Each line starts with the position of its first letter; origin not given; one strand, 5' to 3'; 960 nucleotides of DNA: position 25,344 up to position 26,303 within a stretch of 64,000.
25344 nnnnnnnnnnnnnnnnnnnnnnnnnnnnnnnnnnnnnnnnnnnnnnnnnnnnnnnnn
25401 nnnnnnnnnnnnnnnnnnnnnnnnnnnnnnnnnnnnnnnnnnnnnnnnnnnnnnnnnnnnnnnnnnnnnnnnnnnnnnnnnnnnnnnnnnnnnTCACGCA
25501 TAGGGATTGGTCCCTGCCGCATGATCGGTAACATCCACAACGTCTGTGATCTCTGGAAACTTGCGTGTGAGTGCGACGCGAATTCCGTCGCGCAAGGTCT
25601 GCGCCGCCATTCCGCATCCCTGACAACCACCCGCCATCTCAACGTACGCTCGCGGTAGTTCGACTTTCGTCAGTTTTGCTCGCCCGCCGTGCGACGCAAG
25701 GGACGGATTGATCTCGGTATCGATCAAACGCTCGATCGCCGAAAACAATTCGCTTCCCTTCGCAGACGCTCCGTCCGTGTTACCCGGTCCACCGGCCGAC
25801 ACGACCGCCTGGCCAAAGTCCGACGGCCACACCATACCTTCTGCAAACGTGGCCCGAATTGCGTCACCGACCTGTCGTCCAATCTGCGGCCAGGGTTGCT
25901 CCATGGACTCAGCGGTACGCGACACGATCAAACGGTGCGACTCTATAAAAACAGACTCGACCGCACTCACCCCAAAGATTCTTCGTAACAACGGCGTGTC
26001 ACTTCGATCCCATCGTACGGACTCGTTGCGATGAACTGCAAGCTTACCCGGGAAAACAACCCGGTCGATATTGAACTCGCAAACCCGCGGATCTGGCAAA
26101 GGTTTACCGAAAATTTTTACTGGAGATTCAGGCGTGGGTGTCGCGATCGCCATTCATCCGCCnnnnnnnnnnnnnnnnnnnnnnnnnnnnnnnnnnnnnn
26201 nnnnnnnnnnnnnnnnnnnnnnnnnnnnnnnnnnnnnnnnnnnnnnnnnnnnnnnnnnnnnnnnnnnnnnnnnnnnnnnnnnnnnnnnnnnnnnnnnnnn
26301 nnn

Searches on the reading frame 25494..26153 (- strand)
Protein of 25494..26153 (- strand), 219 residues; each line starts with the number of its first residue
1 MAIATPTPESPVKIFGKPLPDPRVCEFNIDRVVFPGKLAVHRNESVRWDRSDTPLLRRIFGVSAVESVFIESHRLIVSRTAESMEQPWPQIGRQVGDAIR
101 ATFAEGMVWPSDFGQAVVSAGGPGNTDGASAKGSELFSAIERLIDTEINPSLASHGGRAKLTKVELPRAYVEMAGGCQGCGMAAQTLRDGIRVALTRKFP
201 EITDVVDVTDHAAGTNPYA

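Call 4: search_protein_families(library=pfam, proteins=[window:25494-26153:-], max_evalue=0.1)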
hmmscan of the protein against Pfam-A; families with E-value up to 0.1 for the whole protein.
window:25494-26153:- (219 aa): 2 families
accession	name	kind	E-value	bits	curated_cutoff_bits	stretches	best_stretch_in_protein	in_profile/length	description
PF01106.22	NifU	-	5.8e-18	65.2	27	1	140-206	1-67/67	NifU-like domain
PF08712.16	Nfu_N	-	7.1e-07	29.6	27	1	18-106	5-88/88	Scaffold protein Nfu/NifU N terminal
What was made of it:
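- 25494..26153 (-): nfu (Nfu_N + NifU domains), the Fe-S carrier immediately upstream. Pfam PF08712 + PF01106 (call 4).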

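Call 5: search_protein_families(library=ncbifam, proteins=[window:25494-26153:-], max_evalue=0.1)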
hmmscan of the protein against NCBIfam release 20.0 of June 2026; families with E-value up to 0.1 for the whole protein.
window:25494-26153:- (219 aa): 4 families
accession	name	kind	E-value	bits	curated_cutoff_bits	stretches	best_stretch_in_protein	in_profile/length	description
TIGR03341.1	YhgI_GntY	equivalog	5.8e-22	78.4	269.35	1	133-218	103-189/190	Fe-S biogenesis protein NfuA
NF008392.0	PRK11190.1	equivalog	4.2e-18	65.9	268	1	134-218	105-191/192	Fe-S biogenesis protein NfuA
TIGR02000.1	NifU_proper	equivalog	3.6e-05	23.3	273.3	1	138-205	222-287/290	Fe-S cluster assembly protein NifU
TIGR01760.1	tape_meas_TP901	equivalog_domain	0.00026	20.1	28.8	1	94-167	117-188/349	phage tail tape measure protein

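Call 47: find_homologous_proteins(query=window:25494-26153:-, max_evalue=1e-20)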
Query window:25494-26153:- (219 aa): 590 proteins with E <= 1e-20 among 1787 candidates; the best 120 are listed.
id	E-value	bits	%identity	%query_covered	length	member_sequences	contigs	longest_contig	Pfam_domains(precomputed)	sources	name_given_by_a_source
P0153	1.7e-142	491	100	100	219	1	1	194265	PF01106.23,PF08712.17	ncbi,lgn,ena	-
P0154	1.7e-38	151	39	95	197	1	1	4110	PF01106.23,PF08712.17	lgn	-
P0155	2.2e-37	147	37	95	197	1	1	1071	PF01106.23,PF08712.17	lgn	-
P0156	5.1e-37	146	39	95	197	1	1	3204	PF01106.23,PF08712.17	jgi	jgi:Fe-S cluster biogenesis protein NfuA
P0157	4.6e-36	143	38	95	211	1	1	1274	PF01106.23,PF08712.17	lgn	-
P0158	1.0e-35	142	40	95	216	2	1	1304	PF01106.23,PF08712.17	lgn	-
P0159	7.6e-35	139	36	96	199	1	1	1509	PF01106.23,PF08712.17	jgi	-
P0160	7.9e-35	139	40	95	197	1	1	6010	PF01106.23,PF08712.17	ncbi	-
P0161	1.1e-33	135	36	96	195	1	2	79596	PF01106.23,PF08712.17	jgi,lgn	jgi:Fe-S cluster biogenesis protein NfuA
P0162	2.6e-33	134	38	96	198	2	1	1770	PF01106.23,PF08712.17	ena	-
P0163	9.7e-33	132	38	95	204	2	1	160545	PF01106.23,PF08712.17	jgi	jgi:Fe-S cluster biogenesis protein NfuA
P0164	1.6e-32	131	36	95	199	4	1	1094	PF01106.23,PF08712.17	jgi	jgi:Fe-S cluster biogenesis protein NfuA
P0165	2.2e-32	131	38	95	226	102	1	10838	PF01106.23,PF08712.17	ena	-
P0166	5.0e-32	130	39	95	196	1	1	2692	PF01106.23,PF08712.17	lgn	-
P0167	1.0e-31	128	35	95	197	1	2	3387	PF01106.23,PF08712.17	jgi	jgi:Fe-S cluster biogenesis protein NfuA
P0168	1.2e-31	128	36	96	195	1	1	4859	PF01106.23,PF08712.17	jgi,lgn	jgi:Fe-S cluster biogenesis protein NfuA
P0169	2.5e-31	127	34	96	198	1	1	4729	PF01106.23,PF08712.17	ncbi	-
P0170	2.6e-31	127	37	95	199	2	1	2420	PF01106.23,PF08712.17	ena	-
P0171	3.3e-31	127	36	97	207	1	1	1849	PF01106.23,PF08712.17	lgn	-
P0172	4.3e-31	126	34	96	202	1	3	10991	PF01106.23,PF08712.17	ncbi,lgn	-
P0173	4.8e-31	126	34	97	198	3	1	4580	PF01106.23,PF08712.17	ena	-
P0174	8.4e-31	126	39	95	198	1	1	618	PF01106.23,PF08712.17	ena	-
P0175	1.0e-30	125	36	95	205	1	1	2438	PF01106.23,PF08712.17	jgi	jgi:Fe-S cluster biogenesis protein NfuA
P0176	1.6e-30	125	36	96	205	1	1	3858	PF01106.23,PF08712.17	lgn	-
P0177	1.8e-30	124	37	96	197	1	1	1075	PF01106.23,PF08712.17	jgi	jgi:NFU1 iron-sulfur cluster scaffold homolog, mitochondrial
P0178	1.8e-30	124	37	94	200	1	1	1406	PF01106.23,PF08712.17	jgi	jgi:Fe-S cluster biogenesis protein NfuA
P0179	2.4e-30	124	33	96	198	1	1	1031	PF01106.23,PF08712.17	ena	-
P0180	2.6e-30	124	35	95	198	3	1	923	PF01106.23,PF08712.17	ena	-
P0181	5.1e-30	123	34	95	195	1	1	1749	PF01106.23,PF08712.17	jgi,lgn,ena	-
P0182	7.0e-30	122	38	95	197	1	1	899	PF01106.23,PF08712.17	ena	-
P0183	7.9e-30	122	34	95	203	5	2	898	PF01106.23,PF08712.17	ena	-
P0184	9.8e-30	122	34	96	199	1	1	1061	PF01106.23,PF01883.25,PF08712.17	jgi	-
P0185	1.0e-29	122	36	97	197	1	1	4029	PF01106.23,PF08712.17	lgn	-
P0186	1.6e-29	121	36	96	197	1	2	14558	PF01106.23,PF01883.25,PF08712.17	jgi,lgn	jgi:Fe-S cluster biogenesis protein NfuA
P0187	1.8e-29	121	34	96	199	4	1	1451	PF01106.23,PF08712.17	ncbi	-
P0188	1.8e-29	121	35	96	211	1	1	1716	PF01106.23,PF08712.17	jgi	jgi:Fe-S cluster biogenesis protein NfuA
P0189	1.9e-29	121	34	96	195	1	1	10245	PF01106.23,PF08712.17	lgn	-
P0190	2.0e-29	121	37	95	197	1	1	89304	PF01106.23,PF08712.17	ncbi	-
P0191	2.2e-29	121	38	90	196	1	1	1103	PF01106.23,PF08712.17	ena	-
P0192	2.3e-29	121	35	97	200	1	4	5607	PF01106.23,PF01883.25,PF08712.17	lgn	-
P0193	3.0e-29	120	34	95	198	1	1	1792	PF01106.23,PF08712.17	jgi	-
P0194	3.2e-29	120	33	96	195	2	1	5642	PF01106.23,PF08712.17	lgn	-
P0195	3.6e-29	120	36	97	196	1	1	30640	PF01106.23,PF08712.17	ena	-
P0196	5.1e-29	120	34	95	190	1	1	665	PF01106.23,PF08712.17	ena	-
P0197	5.1e-29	120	35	96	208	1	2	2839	PF01106.23,PF08712.17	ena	-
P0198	5.3e-29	120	33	96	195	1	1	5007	PF01106.23,PF08712.17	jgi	jgi:NFU1 iron-sulfur cluster scaffold homolog, mitochondrial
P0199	6.3e-29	119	37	95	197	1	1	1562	PF01106.23,PF08712.17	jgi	jgi:Fe-S cluster biogenesis protein NfuA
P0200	8.0e-29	119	32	96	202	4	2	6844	PF01106.23,PF08712.17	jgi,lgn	jgi:Fe-S cluster biogenesis protein NfuA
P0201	1.3e-28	118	36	96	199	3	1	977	PF01106.23,PF01883.25,PF08712.17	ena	-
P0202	1.3e-28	118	35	96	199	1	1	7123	PF01106.23,PF01883.25,PF08712.17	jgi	jgi:Fe-S cluster biogenesis protein NfuA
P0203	1.4e-28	118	35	95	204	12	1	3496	PF01106.23,PF08712.17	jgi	jgi:Fe-S cluster biogenesis protein NfuA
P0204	2.9e-28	117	34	95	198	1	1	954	PF01106.23,PF08712.17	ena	-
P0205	3.3e-28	117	34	95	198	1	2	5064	PF01106.23,PF08712.17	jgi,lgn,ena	-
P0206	3.7e-28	117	34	95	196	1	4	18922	PF01106.23,PF08712.17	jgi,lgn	-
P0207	3.8e-28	117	38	95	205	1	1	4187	PF01106.23,PF08712.17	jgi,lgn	jgi:Fe-S cluster biogenesis protein NfuA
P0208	4.0e-28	117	33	96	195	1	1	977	PF01106.23,PF08712.17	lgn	-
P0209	4.5e-28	117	36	96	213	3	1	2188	PF01106.23,PF08712.17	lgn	-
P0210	4.5e-28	117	35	96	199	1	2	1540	PF01106.23,PF01883.25,PF08712.17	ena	-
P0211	4.9e-28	116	36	96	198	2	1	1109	PF01106.23,PF08712.17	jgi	-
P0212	6.1e-28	116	35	95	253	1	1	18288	PF01106.23,PF08712.17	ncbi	-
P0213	6.3e-28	116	38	97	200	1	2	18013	PF01106.23,PF08712.17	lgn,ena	-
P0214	7.4e-28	116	35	95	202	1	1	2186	PF01106.23,PF08712.17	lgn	-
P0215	9.0e-28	116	34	95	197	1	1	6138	PF01106.23,PF08712.17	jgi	jgi:Fe-S cluster biogenesis protein NfuA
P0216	1.1e-27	115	35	95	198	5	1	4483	PF01106.23,PF08712.17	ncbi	ncbi:MAG: NifU family protein [Planctomycetota bacterium]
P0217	1.3e-27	115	35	96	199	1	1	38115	PF01106.23,PF08712.17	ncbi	-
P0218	1.5e-27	115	36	90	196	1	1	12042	PF01106.23,PF08712.17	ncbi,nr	ncbi:MAG: hypothetical protein GY841_19315 [FCB group bacterium]|nr:hypothetical protein [FCB group 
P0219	1.5e-27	115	35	96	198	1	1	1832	PF01106.23,PF08712.17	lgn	-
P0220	2.0e-27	114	35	95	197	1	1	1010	PF01106.23,PF08712.17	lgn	-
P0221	3.8e-27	114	53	38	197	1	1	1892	PF01106.23,PF08712.17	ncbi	-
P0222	4.0e-27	113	37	95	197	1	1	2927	PF01106.23,PF08712.17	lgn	-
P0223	5.2e-27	113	35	95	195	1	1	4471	PF01106.23,PF08712.17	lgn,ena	-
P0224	5.5e-27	113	36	90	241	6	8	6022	PF01106.23,PF08712.17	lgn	-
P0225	5.9e-27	113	34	95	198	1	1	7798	PF01106.23,PF08712.17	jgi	jgi:NFU1 iron-sulfur cluster scaffold homolog, mitochondrial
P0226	7.1e-27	113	36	95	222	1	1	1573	PF01106.23,PF08712.17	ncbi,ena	-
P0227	9.1e-27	112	35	95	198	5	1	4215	PF01106.23,PF08712.17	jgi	-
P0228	1.1e-26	112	34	96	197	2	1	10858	PF01106.23,PF08712.17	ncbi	-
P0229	1.2e-26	112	34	95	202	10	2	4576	PF01106.23,PF08712.17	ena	-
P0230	1.9e-26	111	33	96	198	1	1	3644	PF01106.23,PF08712.17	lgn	-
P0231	1.9e-26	111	38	97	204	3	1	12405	PF01106.23,PF08712.17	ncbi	-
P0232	2.6e-26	111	34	95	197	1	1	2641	PF01106.23,PF08712.17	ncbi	-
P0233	3.7e-26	110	35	95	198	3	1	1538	PF01106.23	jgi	jgi:Fe-S cluster biogenesis protein NfuA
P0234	4.3e-26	110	35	96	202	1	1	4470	PF01106.23,PF08712.17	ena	-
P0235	5.0e-26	110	35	96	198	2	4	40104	PF01106.23,PF08712.17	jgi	jgi:Fe-S cluster biogenesis protein NfuA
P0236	5.0e-26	110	44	61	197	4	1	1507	PF01106.23,PF08712.17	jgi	-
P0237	5.4e-26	110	35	97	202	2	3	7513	PF01106.23,PF08712.17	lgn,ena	-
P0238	8.0e-26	109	39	73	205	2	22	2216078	PF01106.23,PF08712.17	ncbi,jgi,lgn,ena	jgi:Fe-S cluster biogenesis protein NfuA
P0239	9.1e-26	109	37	95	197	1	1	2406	PF01106.23,PF08712.17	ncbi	-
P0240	9.2e-26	109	35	95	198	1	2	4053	PF01106.23,PF08712.17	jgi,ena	-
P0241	9.9e-26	109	35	89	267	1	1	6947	PF01106.23,PF08712.17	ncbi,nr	ncbi:MAG: NifU family protein [Candidatus Hydrogenedentes bacterium]|nr:NifU family protein [Candida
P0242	1.0e-25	109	38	90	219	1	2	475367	PF01106.23,PF08712.17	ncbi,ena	-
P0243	1.2e-25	109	41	61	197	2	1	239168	PF01106.23,PF08712.17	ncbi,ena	-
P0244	1.4e-25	108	37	90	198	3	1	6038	PF01106.23,PF08712.17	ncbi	-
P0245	1.9e-25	108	33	89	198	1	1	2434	PF01106.23,PF08712.17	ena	-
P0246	2.0e-25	108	36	75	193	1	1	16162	PF01106.23,PF08712.17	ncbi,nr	ncbi:MAG: NifU family protein [Planctomycetes bacterium]|nr:NifU family protein [Planctomycetota bac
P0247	2.3e-25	108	61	38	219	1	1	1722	PF01106.23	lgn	-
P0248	2.3e-25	108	37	95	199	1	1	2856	PF01106.23,PF08712.17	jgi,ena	-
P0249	2.4e-25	108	33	95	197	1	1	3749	PF01106.23,PF08712.17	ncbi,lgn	-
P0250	2.5e-25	108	34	99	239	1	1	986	PF01106.23,PF08712.17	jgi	-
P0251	2.8e-25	107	35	97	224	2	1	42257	PF01106.23,PF08712.17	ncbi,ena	-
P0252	3.0e-25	107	45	60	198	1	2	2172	PF01106.23,PF08712.17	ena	-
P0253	3.9e-25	107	34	95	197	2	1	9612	PF01106.23,PF08712.17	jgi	jgi:Fe-S cluster biogenesis protein NfuA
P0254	4.5e-25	107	62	36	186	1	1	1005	PF01106.23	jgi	jgi:Fe/S biogenesis protein NfuA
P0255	4.6e-25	107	62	36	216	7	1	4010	PF01106.23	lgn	-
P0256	4.9e-25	107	33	91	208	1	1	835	PF01106.23,PF08712.17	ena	-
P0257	6.1e-25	106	32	99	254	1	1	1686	PF01106.23,PF08712.17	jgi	jgi:Fe-S cluster biogenesis protein NfuA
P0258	6.3e-25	106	32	90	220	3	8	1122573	PF01106.23,PF08712.17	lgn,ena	-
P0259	6.5e-25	106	41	63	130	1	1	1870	PF01106.23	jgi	-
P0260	6.8e-25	106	62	36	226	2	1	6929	PF01106.23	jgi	jgi:Fe/S biogenesis protein NfuA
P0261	7.3e-25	106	35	96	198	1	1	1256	PF01106.23,PF08712.17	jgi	jgi:Fe-S cluster biogenesis protein NfuA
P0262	8.6e-25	106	33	98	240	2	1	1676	PF01106.23,PF08712.17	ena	-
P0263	8.7e-25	106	34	95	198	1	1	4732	PF01106.23,PF08712.17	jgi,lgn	jgi:Fe-S cluster biogenesis protein NfuA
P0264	1.0e-24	106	60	39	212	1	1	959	PF01106.23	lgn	-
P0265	1.3e-24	105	63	37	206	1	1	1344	PF01106.23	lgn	-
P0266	1.4e-24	105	62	37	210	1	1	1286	PF01106.23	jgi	jgi:Fe/S biogenesis protein NfuA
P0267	1.4e-24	105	32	95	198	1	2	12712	PF01106.23,PF08712.17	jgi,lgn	jgi:Fe-S cluster biogenesis protein NfuA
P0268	1.6e-24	105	38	76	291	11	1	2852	PF01106.23,PF08712.17,PF20132.5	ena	-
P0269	1.9e-24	105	50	50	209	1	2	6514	PF01106.23,PF01521.27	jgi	jgi:Fe/S biogenesis protein NfuA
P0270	2.0e-24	105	33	95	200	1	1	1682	PF01106.23,PF08712.17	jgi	-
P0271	2.1e-24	105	33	89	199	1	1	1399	PF01106.23,PF08712.17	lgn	-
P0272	2.4e-24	104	63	36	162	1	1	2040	PF01106.23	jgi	-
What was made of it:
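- Tried and rejected: The nearest Nfu is only about 40% identical (call 47).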

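Call 48: find_encoding_contigs(protein=P0163, flank=4000, max_places=2)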
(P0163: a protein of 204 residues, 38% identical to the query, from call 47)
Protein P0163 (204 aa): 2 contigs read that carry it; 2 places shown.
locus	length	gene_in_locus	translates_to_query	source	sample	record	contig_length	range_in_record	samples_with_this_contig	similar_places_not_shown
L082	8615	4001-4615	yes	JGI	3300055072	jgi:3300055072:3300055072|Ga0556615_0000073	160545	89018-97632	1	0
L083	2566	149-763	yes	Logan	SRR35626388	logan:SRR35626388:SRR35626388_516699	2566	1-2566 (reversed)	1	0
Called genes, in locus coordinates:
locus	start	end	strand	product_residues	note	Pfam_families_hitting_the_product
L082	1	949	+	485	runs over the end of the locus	PF22694:CtpB_N-like (weak), PF00595:PDZ, PF13180:PDZ_2, PF17820:PDZ_6, PF03572:Peptidase_S41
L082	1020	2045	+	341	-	PF00814:TsaD, PF22521:HypF_C_2 (weak)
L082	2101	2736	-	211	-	PF01243:PNPOx_N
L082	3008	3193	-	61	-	-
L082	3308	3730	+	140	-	-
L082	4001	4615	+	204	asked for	PF08712:Nfu_N, PF01106:NifU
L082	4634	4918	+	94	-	PF10387:DUF2442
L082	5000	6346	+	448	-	PF18130:ATPgrasp_N (weak), PF01071:GARS_A (faint), PF02655:ATP-grasp_3 (faint), PF13535:ATP-grasp_4, PF18603:LAL_C2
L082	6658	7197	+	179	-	PF00571:CBS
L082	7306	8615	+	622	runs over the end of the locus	PF01558:POR, PF01855:POR_N, PF17147:PFOR_II (weak)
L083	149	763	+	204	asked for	PF08712:Nfu_N, PF01106:NifU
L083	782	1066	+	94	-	PF10387:DUF2442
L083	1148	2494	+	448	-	PF18130:ATPgrasp_N (weak), PF01071:GARS_A (faint), PF02655:ATP-grasp_3 (faint), PF13535:ATP-grasp_4, PF18603:LAL_C2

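Call 49: find_encoding_contigs(protein=P0161, flank=4000, max_places=2)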
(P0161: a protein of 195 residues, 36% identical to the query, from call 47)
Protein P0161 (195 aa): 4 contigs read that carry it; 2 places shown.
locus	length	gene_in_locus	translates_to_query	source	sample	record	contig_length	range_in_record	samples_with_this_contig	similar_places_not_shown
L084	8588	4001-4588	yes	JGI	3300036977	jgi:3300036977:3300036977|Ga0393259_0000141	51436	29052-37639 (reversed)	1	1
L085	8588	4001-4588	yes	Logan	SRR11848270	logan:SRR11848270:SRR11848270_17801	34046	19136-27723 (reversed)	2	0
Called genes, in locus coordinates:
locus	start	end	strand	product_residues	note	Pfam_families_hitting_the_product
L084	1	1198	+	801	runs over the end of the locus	PF02190:LON_substr_bdg, PF00004:AAA, PF22667:Lon_lid, PF05362:Lon_C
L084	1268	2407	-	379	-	-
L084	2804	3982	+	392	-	PF10609:ParA, PF00142:Fer4_NifH (faint), PF01656:CbiA, PF09140:MipZ (weak), PF13614:AAA_31, PF06155:GBBH-like_N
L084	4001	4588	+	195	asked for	PF08712:Nfu_N, PF01106:NifU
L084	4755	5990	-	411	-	PF01098:FTSW_RODA_SPOVE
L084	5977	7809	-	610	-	PF03717:PBP_dimer, PF00905:Transpeptidase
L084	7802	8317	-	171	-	-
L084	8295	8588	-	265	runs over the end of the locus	PF04085:MreC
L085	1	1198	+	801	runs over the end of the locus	PF02190:LON_substr_bdg, PF00004:AAA, PF22667:Lon_lid, PF05362:Lon_C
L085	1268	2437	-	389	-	-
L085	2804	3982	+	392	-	PF10609:ParA, PF00142:Fer4_NifH (faint), PF01656:CbiA, PF09140:MipZ (weak), PF13614:AAA_31, PF06155:GBBH-like_N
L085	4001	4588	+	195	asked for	PF08712:Nfu_N, PF01106:NifU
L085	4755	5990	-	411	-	PF01098:FTSW_RODA_SPOVE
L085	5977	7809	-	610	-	PF03717:PBP_dimer, PF00905:Transpeptidase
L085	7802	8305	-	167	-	-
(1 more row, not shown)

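Call 50: find_encoding_contigs(protein=P0160, flank=4000, max_places=2)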
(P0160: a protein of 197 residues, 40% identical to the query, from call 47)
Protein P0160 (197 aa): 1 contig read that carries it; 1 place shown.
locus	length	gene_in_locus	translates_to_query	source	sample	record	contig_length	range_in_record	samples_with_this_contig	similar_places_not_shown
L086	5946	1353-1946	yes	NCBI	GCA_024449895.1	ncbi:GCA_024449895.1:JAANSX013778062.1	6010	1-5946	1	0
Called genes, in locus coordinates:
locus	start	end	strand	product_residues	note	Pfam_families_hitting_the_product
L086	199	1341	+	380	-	PF00142:Fer4_NifH (faint), PF01656:CbiA, PF09140:MipZ (weak), PF10609:ParA, PF13614:AAA_31, PF06155:GBBH-like_N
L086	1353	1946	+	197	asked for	PF08712:Nfu_N, PF01106:NifU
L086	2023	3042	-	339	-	PF00487:FA_desaturase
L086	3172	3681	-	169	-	-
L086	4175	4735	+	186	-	-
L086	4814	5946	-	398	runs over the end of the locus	?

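Call 51: find_encoding_contigs(protein=P0154, flank=4000, max_places=2)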
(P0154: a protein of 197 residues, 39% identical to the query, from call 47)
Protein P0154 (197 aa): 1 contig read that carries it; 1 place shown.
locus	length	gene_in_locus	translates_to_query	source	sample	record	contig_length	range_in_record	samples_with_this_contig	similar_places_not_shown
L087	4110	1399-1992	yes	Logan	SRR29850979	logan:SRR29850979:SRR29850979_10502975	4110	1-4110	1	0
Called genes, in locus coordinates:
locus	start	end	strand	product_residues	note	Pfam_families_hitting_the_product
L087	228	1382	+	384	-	PF00142:Fer4_NifH (faint), PF01656:CbiA, PF09140:MipZ (weak), PF10609:ParA, PF13614:AAA_31, PF06155:GBBH-like_N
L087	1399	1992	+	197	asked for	PF08712:Nfu_N, PF01106:NifU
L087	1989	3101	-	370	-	PF00724:Oxidored_FMN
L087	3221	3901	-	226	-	PF02463:SMC_N (faint), PF00005:ABC_tran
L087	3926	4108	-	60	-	?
